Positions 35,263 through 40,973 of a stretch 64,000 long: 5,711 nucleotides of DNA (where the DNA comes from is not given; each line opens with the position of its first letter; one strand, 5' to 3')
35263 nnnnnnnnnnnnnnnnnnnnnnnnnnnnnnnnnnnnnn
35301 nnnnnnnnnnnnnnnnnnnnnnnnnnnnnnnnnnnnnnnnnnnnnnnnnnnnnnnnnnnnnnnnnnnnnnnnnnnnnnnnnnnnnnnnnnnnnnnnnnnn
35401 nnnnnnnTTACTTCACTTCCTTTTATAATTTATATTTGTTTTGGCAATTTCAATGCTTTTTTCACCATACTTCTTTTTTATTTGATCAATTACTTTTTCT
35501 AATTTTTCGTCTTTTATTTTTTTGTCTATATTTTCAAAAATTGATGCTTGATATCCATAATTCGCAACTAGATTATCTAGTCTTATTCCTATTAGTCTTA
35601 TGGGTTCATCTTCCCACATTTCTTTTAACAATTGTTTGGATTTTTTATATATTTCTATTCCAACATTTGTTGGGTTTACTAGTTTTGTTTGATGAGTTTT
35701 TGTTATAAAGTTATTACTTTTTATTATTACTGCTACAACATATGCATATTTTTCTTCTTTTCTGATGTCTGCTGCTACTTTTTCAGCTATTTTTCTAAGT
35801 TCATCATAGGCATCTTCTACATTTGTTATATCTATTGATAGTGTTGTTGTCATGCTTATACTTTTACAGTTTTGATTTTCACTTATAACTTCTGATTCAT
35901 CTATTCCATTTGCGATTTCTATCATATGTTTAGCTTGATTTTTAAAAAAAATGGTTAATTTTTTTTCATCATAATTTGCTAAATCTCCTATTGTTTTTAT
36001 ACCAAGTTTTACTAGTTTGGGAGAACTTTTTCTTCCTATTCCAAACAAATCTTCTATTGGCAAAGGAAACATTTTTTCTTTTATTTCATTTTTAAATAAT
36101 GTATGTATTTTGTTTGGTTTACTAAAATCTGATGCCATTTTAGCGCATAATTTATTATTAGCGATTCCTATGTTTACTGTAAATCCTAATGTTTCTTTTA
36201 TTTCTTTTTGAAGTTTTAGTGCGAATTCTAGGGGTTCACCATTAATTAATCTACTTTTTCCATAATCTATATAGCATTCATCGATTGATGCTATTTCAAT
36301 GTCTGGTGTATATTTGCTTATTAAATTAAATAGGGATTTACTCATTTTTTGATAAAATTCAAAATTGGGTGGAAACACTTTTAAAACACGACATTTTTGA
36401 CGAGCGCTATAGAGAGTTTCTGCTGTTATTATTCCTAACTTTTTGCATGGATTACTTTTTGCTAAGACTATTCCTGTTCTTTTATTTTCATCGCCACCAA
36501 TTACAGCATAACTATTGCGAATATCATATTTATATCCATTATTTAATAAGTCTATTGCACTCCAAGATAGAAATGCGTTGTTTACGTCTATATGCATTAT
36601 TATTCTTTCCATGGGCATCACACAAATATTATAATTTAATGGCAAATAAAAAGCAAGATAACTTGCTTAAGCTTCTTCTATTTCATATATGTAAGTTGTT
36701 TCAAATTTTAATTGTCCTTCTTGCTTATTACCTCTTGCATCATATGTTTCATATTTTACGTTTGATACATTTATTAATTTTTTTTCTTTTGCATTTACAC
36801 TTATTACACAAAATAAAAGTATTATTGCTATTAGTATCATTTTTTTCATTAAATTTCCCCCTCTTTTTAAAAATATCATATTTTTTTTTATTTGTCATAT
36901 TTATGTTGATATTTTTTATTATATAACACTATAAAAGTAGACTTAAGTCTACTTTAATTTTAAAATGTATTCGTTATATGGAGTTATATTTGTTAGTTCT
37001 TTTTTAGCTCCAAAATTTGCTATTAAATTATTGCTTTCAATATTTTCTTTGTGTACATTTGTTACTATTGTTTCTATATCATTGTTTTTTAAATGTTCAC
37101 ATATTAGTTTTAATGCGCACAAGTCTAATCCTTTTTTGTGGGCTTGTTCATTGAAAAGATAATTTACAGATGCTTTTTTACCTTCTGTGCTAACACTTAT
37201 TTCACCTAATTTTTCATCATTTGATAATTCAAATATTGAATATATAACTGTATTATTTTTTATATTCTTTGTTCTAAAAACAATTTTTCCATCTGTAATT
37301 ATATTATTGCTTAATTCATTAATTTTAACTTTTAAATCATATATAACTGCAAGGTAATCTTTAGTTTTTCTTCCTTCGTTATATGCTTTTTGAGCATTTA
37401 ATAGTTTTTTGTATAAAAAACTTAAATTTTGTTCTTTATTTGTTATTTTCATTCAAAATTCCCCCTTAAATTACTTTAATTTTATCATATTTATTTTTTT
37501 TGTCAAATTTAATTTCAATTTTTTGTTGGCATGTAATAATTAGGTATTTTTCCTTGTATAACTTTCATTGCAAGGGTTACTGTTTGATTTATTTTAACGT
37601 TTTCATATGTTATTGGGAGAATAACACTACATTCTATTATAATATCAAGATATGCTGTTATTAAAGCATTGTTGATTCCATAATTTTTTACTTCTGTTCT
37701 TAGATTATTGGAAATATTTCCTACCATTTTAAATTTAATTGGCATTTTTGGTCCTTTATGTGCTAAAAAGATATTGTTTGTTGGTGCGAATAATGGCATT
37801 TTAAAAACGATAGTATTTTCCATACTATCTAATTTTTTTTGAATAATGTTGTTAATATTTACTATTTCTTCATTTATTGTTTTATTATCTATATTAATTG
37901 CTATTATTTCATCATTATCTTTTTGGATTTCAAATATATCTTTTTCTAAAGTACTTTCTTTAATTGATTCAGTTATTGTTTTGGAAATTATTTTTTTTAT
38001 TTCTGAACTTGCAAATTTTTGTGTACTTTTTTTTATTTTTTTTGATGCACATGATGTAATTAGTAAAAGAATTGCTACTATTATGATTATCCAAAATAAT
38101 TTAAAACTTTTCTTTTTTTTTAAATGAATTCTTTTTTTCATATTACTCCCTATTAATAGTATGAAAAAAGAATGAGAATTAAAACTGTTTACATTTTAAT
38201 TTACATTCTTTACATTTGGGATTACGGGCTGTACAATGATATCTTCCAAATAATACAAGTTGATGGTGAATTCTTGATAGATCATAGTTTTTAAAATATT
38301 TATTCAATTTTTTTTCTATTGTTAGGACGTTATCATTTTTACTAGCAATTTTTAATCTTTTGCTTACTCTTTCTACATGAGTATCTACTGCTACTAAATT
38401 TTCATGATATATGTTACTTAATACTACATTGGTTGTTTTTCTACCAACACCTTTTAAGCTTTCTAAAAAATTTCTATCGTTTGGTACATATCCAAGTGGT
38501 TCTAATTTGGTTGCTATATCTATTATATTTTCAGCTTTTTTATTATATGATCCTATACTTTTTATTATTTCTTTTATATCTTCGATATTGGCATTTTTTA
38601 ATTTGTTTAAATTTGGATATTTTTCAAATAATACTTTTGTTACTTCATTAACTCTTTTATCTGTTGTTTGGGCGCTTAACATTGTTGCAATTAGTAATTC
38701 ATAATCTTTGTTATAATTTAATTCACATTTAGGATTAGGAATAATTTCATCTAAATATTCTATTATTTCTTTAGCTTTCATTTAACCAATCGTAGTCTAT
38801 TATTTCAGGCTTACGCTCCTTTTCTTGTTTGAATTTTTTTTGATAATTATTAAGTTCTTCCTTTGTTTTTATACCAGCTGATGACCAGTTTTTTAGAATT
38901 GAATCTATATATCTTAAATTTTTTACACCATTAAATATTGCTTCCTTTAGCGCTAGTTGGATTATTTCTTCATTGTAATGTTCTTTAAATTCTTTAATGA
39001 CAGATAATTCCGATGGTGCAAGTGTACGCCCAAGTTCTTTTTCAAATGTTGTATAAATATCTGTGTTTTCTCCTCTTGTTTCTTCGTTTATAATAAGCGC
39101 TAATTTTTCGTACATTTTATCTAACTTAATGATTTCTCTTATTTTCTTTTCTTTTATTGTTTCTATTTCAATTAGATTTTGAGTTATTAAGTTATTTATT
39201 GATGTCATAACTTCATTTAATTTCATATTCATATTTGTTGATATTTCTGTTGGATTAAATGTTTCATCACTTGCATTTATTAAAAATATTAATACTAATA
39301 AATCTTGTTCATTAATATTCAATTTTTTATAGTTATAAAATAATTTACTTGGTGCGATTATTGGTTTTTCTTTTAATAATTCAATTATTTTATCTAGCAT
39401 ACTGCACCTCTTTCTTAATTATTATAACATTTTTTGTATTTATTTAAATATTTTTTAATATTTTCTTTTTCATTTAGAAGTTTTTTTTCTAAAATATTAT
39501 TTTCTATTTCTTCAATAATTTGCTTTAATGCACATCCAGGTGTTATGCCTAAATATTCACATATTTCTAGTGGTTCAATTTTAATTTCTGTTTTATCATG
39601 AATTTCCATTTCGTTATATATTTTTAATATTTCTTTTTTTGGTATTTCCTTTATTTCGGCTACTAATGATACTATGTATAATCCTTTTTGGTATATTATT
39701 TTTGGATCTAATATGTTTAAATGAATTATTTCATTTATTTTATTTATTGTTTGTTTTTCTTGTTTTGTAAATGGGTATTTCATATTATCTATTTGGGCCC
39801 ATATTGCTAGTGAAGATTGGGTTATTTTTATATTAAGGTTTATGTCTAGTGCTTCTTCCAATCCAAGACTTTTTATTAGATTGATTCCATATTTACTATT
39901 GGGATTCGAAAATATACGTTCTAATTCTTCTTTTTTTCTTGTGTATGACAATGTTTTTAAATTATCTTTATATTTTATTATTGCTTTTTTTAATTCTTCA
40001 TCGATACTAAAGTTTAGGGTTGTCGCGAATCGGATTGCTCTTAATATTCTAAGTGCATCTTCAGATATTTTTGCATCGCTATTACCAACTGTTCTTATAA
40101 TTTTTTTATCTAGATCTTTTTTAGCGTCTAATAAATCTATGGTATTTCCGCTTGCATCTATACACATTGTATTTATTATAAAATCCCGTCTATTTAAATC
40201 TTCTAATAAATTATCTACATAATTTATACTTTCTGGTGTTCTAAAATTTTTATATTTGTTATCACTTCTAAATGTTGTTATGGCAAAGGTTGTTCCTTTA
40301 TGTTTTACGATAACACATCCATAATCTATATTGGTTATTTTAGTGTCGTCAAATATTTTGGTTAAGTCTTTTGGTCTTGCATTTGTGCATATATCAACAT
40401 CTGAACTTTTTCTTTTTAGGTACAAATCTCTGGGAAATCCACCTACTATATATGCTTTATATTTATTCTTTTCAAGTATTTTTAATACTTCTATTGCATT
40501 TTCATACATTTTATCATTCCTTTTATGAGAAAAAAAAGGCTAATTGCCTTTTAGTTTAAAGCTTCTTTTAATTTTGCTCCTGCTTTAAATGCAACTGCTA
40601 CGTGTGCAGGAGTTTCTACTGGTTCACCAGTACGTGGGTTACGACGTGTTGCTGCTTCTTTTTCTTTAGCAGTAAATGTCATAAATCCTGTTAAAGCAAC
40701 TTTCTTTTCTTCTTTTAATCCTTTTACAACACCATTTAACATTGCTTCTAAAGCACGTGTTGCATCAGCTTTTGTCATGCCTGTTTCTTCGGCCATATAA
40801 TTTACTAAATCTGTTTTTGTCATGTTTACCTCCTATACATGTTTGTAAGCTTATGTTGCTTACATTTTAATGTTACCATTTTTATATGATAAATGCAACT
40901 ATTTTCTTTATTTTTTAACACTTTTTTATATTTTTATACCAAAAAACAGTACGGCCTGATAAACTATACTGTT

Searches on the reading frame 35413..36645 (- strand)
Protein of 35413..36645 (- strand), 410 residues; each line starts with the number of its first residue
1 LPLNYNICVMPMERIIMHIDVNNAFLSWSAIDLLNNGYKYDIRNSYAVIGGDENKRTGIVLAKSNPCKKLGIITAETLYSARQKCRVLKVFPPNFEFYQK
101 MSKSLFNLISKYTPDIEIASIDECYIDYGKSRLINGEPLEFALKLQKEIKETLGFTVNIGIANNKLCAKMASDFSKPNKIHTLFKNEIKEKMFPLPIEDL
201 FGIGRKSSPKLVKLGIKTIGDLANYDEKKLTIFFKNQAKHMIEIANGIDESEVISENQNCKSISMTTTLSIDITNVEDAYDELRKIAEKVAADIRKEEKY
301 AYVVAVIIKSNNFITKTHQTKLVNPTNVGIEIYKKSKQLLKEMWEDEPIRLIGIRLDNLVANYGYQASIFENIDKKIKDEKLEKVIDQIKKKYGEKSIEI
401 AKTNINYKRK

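Call 18: search_protein_families(library=pfam, proteins=[window:35413-36645:-], max_evalue=0.001)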
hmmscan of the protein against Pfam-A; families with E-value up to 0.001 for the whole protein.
window:35413-36645:- (410 aa): 4 families
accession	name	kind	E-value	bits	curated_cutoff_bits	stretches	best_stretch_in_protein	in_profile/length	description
PF00817.25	IMS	-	1.7e-35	122.5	23.2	1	20-173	2-148/148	impB/mucB/samB family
PF11799.13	IMS_C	-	9.6e-24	84.4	20.7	1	261-368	2-108/109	impB/mucB/samB family C-terminal domain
PF11798.14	IMS_HHH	-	2.5e-06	27.8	24.4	1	186-216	2-32/32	IMS family HHH motif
PF21999.2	IMS_HHH_1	-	0.00041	21.2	27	0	199-231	2-34/53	DNA polymerase-iota, thumb domain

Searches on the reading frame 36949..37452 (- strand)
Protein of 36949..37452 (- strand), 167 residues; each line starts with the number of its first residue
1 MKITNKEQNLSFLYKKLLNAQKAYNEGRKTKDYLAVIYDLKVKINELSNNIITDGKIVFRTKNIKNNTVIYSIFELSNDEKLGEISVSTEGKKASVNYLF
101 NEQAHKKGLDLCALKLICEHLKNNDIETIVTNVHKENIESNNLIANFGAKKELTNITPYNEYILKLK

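Call 18: search_protein_families(library=pfam, proteins=[window:36949-37452:-], max_evalue=0.001)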
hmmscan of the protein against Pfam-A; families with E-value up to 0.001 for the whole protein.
window:36949-37452:- (167 aa): 1 family
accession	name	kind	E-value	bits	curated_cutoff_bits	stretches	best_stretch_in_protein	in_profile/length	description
PF13302.13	Acetyltransf_3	-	6.9e-06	27.2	25.4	1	63-150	49-138/138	Acetyltransferase (GNAT) domain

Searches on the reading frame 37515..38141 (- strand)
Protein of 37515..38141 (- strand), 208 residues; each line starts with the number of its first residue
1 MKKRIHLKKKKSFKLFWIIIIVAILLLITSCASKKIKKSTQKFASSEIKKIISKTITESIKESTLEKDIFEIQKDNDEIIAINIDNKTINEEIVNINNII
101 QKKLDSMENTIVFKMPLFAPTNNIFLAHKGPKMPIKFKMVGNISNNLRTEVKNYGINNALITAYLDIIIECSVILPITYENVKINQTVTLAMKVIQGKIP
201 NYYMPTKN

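Call 18: search_protein_families(library=pfam, proteins=[window:37515-38141:-], max_evalue=0.001)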
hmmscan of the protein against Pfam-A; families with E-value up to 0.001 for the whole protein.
window:37515-38141:- (208 aa): 1 family
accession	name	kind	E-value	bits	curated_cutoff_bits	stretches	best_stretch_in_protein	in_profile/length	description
PF09560.15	Spore_YunB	-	3.5e-21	75.5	25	1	113-202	2-91/91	Sporulation protein YunB (Spo_YunB)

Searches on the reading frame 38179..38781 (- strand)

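Call 18: search_protein_families(library=pfam, proteins=[window:38179-38781:-], max_evalue=0.001)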
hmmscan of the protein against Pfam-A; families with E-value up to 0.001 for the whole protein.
window:38179-38781:- (200 aa): 4 families
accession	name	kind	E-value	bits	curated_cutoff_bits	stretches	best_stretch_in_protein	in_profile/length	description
PF00730.31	HhH-GPD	-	1.4e-24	86.9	26.2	1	31-164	1-107/108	HhH-GPD superfamily base excision DNA repair protein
PF22175.2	Ogg-HhH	-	3.2e-05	24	27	1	59-157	48-162/173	8-oxoguanine DNA glycosylase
PF11829.13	DUF3349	-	0.00014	23.1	28.3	0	25-98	21-90/94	Protein of unknown function (DUF3349)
PF00633.29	HHH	-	0.00075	19.7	24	0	101-122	8-29/30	Helix-hairpin-helix motif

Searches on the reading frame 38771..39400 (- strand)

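Call 18: search_protein_families(library=pfam, proteins=[window:38771-39400:-], max_evalue=0.001)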
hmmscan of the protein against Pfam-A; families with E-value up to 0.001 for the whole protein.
window:38771-39400:- (209 aa): 3 families
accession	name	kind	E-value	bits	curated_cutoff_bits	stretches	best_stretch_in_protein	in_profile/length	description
PF07261.16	DnaB_2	-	2e-20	72.7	22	1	117-186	2-73/74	Replication initiation and membrane attachment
PF21984.2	DnaD_N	-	1.6e-14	54.3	27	1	17-108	2-98/101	DnaD N-terminal domain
PF13730.12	HTH_36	-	9e-05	22.6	25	1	27-77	1-55/55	Helix-turn-helix domain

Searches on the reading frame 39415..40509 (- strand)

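Call 18: search_protein_families(library=pfam, proteins=[window:39415-40509:-], max_evalue=0.001)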
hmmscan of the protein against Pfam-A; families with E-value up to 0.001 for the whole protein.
window:39415-40509:- (364 aa): 3 families
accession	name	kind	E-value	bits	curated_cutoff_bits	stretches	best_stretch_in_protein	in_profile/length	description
PF01743.26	PolyA_pol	-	4.2e-28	98.6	23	1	19-139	1-126/126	Poly A polymerase head domain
PF13735.12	tRNA_NucTran2_2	-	9.7e-11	42.3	27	1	245-353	31-147/149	tRNA nucleotidyltransferase domain 2 putative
PF12627.12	PolyA_pol_RNAbd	-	4.7e-09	36.3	22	1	166-218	1-53/64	Probable RNA and SrmB- binding site of polymerase A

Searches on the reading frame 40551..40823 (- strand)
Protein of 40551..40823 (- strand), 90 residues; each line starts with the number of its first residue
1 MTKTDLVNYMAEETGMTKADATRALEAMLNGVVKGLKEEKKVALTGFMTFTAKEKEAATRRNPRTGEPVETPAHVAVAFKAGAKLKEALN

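Call 18: search_protein_families(library=pfam, proteins=[window:40551-40823:-], max_evalue=0.001)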
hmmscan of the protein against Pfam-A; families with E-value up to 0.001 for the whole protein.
window:40551-40823:- (90 aa): 2 families
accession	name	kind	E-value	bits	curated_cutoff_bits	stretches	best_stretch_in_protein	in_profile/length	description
PF00216.26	Bac_DNA_binding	-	1.6e-28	99.3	22.4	1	1-90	1-90/90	Bacterial DNA-binding protein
PF18175.6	HU-CCDC81_bac_2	-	0.00034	20.9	35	1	6-53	3-50/70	CCDC81-like prokaryotic HU domain 2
